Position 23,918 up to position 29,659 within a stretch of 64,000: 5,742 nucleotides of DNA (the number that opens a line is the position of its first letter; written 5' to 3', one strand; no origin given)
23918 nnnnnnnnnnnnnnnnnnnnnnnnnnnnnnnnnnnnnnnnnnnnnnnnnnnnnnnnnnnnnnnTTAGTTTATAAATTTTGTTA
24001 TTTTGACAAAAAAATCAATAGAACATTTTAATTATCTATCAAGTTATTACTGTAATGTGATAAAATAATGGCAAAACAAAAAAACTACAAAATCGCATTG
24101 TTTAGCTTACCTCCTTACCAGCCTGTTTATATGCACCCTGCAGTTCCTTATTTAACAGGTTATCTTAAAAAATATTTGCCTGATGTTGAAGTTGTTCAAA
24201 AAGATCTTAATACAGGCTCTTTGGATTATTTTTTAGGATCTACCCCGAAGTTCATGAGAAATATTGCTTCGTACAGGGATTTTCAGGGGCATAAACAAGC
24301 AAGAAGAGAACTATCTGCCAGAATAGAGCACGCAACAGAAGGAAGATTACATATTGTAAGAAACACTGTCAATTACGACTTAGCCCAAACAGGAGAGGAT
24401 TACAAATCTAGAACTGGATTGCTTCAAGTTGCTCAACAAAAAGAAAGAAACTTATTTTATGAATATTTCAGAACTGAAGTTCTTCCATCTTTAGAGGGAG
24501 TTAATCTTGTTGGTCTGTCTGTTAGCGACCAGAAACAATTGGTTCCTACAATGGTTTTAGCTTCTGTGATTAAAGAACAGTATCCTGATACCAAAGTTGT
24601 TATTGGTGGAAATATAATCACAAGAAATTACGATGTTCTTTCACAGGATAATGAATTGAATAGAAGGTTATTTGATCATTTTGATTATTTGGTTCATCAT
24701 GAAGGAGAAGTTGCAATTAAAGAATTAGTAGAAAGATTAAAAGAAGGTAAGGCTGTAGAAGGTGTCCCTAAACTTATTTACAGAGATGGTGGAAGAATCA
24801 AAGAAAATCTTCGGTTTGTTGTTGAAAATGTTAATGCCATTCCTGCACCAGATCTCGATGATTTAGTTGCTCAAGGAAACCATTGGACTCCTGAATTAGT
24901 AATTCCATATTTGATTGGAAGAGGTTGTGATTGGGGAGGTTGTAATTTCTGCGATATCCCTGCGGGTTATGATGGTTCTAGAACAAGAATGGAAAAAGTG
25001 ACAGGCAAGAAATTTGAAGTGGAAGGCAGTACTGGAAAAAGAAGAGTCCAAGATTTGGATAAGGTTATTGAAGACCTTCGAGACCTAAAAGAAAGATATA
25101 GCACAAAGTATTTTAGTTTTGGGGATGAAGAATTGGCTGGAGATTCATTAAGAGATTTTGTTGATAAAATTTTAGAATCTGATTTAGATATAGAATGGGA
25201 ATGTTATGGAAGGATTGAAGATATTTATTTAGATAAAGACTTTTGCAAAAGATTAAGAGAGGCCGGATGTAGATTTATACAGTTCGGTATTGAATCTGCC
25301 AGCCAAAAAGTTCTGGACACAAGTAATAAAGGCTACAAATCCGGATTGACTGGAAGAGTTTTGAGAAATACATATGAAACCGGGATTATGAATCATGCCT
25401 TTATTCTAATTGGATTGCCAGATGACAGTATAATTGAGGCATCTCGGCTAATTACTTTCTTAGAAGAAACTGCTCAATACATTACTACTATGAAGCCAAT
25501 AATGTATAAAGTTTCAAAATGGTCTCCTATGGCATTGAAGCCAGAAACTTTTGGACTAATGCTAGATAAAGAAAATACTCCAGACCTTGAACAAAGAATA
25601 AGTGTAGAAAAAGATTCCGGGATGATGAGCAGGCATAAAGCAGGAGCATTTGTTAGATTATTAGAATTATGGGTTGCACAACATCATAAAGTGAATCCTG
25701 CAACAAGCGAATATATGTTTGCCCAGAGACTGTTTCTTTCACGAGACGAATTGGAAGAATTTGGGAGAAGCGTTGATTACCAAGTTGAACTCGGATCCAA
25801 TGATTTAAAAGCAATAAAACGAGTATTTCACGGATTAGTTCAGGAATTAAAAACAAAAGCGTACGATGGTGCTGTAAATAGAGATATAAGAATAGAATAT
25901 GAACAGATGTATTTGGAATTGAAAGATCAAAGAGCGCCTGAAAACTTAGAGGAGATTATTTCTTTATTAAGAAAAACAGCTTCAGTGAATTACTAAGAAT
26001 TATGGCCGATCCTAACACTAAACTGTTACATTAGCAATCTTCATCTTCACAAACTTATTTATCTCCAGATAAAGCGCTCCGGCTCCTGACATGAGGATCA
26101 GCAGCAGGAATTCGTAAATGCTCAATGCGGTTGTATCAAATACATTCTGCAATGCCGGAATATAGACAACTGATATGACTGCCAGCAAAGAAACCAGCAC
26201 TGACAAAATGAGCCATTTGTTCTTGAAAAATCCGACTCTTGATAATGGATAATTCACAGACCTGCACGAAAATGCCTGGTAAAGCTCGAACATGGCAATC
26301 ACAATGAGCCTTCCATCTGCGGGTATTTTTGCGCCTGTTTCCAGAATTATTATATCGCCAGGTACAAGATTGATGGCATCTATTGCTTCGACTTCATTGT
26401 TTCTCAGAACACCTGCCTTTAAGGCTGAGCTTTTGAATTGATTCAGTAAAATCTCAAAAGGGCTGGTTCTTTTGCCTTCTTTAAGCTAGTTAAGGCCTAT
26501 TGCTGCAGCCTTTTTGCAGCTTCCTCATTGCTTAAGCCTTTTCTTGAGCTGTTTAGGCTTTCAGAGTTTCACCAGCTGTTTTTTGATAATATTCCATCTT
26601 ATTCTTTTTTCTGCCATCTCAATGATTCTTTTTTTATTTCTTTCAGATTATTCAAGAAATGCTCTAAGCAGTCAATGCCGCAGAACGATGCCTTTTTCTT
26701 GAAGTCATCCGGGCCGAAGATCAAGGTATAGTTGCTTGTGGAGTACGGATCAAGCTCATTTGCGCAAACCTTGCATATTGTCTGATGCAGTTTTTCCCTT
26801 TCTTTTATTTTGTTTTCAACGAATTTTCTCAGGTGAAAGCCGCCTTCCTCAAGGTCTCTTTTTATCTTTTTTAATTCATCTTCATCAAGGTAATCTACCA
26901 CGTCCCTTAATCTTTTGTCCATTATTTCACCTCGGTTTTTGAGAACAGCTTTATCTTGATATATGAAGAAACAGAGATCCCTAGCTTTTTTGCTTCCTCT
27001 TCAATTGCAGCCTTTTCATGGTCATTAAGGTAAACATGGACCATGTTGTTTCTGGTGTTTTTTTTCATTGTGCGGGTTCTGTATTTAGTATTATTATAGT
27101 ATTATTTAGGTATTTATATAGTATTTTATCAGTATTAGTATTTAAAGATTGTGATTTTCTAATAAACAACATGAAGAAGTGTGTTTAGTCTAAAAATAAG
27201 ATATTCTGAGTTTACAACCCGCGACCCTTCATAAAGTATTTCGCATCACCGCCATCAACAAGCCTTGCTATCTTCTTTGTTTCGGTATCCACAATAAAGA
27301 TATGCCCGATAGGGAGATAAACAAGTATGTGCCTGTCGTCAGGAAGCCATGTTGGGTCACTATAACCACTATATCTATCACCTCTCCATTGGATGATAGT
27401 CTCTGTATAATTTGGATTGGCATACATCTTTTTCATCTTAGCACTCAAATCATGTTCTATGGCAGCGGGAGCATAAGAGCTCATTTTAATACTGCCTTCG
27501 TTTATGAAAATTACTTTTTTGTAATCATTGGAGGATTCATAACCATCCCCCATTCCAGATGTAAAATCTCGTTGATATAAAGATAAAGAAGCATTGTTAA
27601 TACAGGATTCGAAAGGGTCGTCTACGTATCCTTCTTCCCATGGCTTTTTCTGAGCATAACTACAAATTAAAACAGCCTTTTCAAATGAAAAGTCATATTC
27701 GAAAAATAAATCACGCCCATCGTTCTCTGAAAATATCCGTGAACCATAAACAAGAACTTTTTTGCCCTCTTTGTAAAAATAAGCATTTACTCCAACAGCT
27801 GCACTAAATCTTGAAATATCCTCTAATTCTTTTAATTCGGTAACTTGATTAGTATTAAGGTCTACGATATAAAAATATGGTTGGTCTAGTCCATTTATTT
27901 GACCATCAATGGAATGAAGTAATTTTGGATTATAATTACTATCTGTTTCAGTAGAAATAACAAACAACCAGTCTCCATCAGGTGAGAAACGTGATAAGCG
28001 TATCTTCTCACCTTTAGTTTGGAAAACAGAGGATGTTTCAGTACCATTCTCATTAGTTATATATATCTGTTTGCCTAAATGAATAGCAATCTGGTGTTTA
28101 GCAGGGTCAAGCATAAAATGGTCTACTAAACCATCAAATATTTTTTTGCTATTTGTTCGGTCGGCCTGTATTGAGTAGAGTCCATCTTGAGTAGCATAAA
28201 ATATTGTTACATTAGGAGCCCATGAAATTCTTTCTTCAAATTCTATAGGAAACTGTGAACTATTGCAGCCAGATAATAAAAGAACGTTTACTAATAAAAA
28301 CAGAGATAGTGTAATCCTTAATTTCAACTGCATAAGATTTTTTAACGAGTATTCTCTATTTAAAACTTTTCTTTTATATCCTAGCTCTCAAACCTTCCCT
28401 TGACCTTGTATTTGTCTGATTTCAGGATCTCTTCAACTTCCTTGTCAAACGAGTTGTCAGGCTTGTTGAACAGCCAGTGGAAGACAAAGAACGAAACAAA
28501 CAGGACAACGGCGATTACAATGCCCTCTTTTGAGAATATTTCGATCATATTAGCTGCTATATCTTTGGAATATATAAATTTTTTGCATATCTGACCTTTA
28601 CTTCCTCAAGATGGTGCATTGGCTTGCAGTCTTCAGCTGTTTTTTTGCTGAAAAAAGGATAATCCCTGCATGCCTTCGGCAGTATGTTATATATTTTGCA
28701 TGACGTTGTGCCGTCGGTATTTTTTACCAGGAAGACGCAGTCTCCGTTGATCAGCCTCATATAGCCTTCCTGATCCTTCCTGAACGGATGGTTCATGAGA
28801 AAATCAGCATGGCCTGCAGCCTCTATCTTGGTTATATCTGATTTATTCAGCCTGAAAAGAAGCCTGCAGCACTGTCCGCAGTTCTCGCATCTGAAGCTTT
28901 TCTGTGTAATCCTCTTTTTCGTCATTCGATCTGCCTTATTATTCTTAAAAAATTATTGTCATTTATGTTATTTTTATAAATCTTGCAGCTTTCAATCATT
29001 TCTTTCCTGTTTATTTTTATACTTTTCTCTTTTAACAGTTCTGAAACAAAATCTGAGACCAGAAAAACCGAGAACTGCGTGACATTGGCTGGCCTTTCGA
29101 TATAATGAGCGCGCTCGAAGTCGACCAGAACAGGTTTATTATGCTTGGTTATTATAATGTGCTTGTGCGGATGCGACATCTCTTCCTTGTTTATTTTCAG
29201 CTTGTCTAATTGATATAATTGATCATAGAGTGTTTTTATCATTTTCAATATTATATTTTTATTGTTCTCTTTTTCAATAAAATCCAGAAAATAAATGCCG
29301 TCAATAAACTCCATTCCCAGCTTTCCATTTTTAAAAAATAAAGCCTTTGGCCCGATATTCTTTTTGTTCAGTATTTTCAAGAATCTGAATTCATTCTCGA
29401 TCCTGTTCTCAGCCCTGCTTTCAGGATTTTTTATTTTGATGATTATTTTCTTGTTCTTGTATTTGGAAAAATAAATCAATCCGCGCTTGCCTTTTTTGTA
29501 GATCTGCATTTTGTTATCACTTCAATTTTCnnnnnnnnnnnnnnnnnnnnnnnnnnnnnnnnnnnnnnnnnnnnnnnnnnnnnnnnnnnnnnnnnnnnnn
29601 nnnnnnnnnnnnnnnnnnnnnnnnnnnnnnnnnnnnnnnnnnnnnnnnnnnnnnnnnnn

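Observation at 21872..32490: Island of HEPN / minimal-nucleotidyltransferase modules in several architectures, with dedicated repeat operators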

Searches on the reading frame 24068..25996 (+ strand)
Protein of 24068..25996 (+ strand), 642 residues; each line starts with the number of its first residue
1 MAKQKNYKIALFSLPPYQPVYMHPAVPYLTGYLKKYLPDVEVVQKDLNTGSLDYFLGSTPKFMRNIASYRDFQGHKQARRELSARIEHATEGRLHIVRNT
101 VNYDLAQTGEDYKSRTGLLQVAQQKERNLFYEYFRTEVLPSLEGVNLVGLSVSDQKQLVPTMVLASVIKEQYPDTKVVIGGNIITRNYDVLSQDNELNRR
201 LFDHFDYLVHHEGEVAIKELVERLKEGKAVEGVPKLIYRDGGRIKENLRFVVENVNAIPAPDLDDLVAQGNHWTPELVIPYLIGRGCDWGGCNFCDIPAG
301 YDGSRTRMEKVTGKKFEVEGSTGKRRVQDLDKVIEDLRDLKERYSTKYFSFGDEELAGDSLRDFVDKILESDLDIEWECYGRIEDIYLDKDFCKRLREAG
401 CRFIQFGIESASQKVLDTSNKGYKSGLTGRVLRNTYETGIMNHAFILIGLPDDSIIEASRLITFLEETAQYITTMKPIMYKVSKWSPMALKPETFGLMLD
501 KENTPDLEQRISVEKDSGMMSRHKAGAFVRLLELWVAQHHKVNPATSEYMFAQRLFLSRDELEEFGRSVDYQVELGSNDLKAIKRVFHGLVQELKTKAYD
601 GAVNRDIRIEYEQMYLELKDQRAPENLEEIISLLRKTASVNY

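Call 6: search_protein_families(library=pfam, max_evalue=0.01, proteins=[window:24068-25996:+])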
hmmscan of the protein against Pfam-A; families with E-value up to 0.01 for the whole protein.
window:24068-25996:+ (642 aa): 2 families
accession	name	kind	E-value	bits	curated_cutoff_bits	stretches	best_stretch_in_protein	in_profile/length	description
PF04055.27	Radical_SAM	-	3e-13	50.7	29.5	1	282-461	2-162/166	Radical SAM superfamily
PF02310.24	B12-binding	-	0.0044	17.3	32.1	0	144-220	51-120/121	B12 binding domain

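Call 72: search_protein_families(library=padloc, max_evalue=0.001, proteins=[window:24068-25996:+])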
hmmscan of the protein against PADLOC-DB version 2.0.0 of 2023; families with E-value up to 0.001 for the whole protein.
window:24068-25996:+ (642 aa): 0 families

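Call 103: search_protein_families(library=ncbifam, max_evalue=0.001, proteins=[window:24068-25996:+])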
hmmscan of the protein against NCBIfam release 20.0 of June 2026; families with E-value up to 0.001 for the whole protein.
window:24068-25996:+ (642 aa): 17 families
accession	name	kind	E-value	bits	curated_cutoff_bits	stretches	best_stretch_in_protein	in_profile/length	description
TIGR03975.1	rSAM_ocin_1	subfamily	4.8e-33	114.5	281.85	2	326-497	291-459/606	RiPP maturation radical SAM C-methyltransferase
TIGR04479.1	bcpD_PhpK_rSAM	subfamily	1.6e-28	99.4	600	2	322-490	263-424/504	PhpK family radical SAM P-methyltransferase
TIGR03471.1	HpnJ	equivalog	4.2e-18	65.5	577.6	1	162-465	85-362/472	hopanoid biosynthesis associated radical SAM protein HpnJ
TIGR02026.1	BchE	equivalog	4e-15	55.7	481.35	1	164-489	82-379/497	magnesium-protoporphyrin IX monomethyl ester anaerobic oxidative cyclase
NF050148.1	rSAM_ApyD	equivalog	4.9e-13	48.3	750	1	161-454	90-352/645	RiPP biosynthesis radical SAM protein ApyD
TIGR04190.1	B12_SAM_Ta0216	equivalog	5.1e-13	48.5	500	1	163-482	98-409/554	TIGR04190 family B12-binding domain/radical SAM domain protein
TIGR04072.2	rSAM_ladder_B12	equivalog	2.7e-11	42.8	360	1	204-457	120-338/443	lipid biosynthesis B12-binding/radical SAM protein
TIGR04013.1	B12_SAM_MJ_1487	hypoth_equivalog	2.1e-10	40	251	1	201-300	88-172/382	TIGR04013 family B12-binding domain/radical SAM domain-containing protein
TIGR04014.1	B12_SAM_MJ_0865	equivalog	2.3e-09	36.5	360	1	150-453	44-321/434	methyl-coenzyme M reductase glutamine C-methyltransferase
NF038361.1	rSAM_Sden_1168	equivalog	1e-08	34.2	575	1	148-465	144-448/560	Sden_1168 family B12-binding radical SAM P-methyltransferase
TIGR04385.1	B12_rSAM_cofa1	equivalog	3.5e-08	33.1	450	1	151-460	76-356/438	B12 lower ligand biosynthesis radical SAM protein BzaD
NF040542.1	rSAM_RCCLKC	equivalog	4.3e-08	32.7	450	0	323-480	204-361/423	arsinothricin biosynthesis radical SAM protein ArsL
NF040546.1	rSAM_CUAEP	equivalog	3e-06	26.2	500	1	326-482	198-354/468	CUAEP/CCAEP-tail radical SAM (seleno)protein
NF045585.1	rSAM_slr0320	equivalog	1.5e-05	23.7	775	1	324-425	260-364/511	photosystem II high light acclimation radical SAM protein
TIGR04367.1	HpnR_B12_rSAM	equivalog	4e-05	22.3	650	1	159-307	75-214/490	hopanoid C-3 methylase HpnR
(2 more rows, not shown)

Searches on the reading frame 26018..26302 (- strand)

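Call 6: search_protein_families(library=pfam, max_evalue=0.01, proteins=[window:26018-26302:-])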
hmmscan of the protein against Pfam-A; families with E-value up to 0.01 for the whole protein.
window:26018-26302:- (94 aa): 1 family
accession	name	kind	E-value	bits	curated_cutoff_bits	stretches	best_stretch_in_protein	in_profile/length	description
PF00689.26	Cation_ATPase_C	-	3.8e-17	63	27.3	1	2-84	92-174/175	Cation transporting ATPase, C-terminus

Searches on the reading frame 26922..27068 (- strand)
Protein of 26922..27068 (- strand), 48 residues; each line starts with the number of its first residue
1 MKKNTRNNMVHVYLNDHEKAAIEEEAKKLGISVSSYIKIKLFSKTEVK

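Call 102: search_protein_families(library=pfam, max_evalue=0.01, proteins=[window:26922-27068:-])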
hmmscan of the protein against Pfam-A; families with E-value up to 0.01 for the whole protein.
window:26922-27068:- (48 aa): 3 families
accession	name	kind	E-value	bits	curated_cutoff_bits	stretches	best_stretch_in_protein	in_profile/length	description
PF21983.2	NikA-like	-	1.1e-07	32.4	27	1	5-37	2-34/72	Mobilization protein NikA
PF19807.5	DUF6290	-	0.00061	20.4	27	1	9-46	3-40/72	Family of unknown function (DUF6290)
PF01402.27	RHH_1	-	0.0085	16.5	20.5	0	11-35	3-27/39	Ribbon-helix-helix protein, copG family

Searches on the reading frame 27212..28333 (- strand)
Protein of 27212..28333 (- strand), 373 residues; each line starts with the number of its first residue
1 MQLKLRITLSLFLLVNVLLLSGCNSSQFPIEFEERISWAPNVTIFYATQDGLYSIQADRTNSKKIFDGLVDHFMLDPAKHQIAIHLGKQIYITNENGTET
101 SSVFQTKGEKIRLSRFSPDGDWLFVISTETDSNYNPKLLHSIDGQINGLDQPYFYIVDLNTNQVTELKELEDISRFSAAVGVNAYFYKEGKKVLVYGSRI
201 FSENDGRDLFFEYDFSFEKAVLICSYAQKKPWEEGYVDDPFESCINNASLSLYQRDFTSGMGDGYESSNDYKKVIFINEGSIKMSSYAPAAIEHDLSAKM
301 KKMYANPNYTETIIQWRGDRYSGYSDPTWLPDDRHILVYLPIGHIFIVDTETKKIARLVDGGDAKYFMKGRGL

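Call 6: search_protein_families(library=pfam, max_evalue=0.01, proteins=[window:27212-28333:-])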
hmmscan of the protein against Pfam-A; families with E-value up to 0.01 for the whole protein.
window:27212-28333:- (373 aa): 1 family
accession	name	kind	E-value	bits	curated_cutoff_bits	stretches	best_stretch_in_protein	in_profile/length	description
PF24807.1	WD40_CDC20-Fz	-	0.0066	16.2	200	0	79-125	20-68/292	CDC20/Fizzy WD40 domain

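Call 72: search_protein_families(library=padloc, max_evalue=0.001, proteins=[window:27212-28333:-])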
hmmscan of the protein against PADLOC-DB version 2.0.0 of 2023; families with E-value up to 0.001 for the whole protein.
window:27212-28333:- (373 aa): 0 families

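Call 103: search_protein_families(library=ncbifam, max_evalue=0.001, proteins=[window:27212-28333:-])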
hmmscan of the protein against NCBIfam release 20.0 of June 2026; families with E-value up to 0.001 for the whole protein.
window:27212-28333:- (373 aa): 0 families

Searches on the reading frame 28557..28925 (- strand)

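Call 6: search_protein_families(library=pfam, max_evalue=0.01, proteins=[window:28557-28925:-])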
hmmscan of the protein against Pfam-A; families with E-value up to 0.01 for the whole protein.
window:28557-28925:- (122 aa): 1 family
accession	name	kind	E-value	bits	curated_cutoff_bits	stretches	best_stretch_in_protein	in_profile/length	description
PF03692.20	CxxCxxCC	-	1.9e-11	45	23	1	13-97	2-77/85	Putative zinc- or iron-chelating domain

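Call 72: search_protein_families(library=padloc, max_evalue=0.001, proteins=[window:28557-28925:-])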
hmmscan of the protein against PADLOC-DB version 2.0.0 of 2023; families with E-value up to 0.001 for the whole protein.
window:28557-28925:- (122 aa): 0 families

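Call 103: search_protein_families(library=ncbifam, max_evalue=0.001, proteins=[window:28557-28925:-])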
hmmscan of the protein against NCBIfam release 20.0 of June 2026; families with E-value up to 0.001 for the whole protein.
window:28557-28925:- (122 aa): 0 families

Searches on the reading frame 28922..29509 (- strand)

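Call 6: search_protein_families(library=pfam, max_evalue=0.01, proteins=[window:28922-29509:-])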
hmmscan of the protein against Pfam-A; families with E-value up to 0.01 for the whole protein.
window:28922-29509:- (195 aa): 2 families
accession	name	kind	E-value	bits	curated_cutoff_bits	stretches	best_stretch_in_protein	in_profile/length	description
PF01633.27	Choline_kinase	-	0.00071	19.4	29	1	16-111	20-111/300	Choline/ethanolamine kinase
PF01636.29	APH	-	0.0012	19.1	23.2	0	13-110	14-116/239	Phosphotransferase enzyme family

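Call 72: search_protein_families(library=padloc, max_evalue=0.001, proteins=[window:28922-29509:-])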
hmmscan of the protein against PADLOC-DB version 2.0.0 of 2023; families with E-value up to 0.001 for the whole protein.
window:28922-29509:- (195 aa): 0 families

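Call 103: search_protein_families(library=ncbifam, max_evalue=0.001, proteins=[window:28922-29509:-])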
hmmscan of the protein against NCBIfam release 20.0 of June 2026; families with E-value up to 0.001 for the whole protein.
window:28922-29509:- (195 aa): 1 family
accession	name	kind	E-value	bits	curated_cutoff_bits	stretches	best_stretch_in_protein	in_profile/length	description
TIGR02721.1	ycfN_thiK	equivalog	0.00013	21.2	299.45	1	27-101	28-103/256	thiamine kinase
